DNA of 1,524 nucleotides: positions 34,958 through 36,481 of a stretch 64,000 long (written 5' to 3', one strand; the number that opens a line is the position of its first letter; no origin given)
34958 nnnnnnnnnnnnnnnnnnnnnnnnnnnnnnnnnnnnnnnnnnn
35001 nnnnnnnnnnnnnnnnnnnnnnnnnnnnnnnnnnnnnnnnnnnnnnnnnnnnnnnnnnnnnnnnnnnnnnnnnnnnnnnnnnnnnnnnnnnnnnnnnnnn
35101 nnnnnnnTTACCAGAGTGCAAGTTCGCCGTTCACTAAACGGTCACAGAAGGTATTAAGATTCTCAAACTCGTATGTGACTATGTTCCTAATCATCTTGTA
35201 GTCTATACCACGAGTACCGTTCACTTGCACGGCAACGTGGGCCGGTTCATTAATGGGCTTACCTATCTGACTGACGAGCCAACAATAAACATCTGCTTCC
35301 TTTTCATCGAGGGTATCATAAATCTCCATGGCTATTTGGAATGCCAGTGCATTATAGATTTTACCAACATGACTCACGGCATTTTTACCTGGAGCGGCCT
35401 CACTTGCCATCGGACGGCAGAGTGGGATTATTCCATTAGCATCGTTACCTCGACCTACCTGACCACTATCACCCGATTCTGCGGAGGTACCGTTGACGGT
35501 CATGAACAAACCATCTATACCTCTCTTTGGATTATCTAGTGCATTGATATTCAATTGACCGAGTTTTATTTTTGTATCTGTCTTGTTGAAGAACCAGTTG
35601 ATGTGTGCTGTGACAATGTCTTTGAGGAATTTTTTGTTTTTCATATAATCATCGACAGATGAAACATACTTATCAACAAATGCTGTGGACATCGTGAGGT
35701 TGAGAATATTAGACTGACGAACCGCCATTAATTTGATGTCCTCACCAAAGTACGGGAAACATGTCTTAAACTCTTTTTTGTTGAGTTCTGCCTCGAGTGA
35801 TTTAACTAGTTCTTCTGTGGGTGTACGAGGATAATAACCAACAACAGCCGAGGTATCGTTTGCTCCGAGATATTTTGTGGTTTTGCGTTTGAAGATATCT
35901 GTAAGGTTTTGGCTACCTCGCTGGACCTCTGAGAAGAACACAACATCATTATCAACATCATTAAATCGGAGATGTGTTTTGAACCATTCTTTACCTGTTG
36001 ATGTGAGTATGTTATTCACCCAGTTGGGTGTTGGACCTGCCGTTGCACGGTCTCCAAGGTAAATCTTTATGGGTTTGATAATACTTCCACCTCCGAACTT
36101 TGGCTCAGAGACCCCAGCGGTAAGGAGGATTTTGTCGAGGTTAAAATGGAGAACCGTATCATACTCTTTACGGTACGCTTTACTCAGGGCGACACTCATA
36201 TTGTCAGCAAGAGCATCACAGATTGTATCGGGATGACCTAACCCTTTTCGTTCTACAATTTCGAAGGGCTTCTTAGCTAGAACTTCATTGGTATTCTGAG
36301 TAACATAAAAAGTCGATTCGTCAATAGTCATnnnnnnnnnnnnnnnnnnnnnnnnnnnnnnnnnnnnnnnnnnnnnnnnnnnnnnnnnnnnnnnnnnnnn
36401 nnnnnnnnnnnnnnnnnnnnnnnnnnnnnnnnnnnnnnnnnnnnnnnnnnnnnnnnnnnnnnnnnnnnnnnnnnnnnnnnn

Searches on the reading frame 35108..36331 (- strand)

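Call 10: search_protein_families(library=pfam, proteins=[window:35108-36331:-], max_evalue=0.01)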
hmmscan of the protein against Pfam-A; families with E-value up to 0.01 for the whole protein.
window:35108-36331:- (407 aa): 1 family
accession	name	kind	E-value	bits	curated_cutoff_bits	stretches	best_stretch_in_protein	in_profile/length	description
PF01941.24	AdoMet_Synthase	-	2.3e-130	435.5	27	1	9-403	4-395/395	S-adenosylmethionine synthetase (AdoMet synthetase)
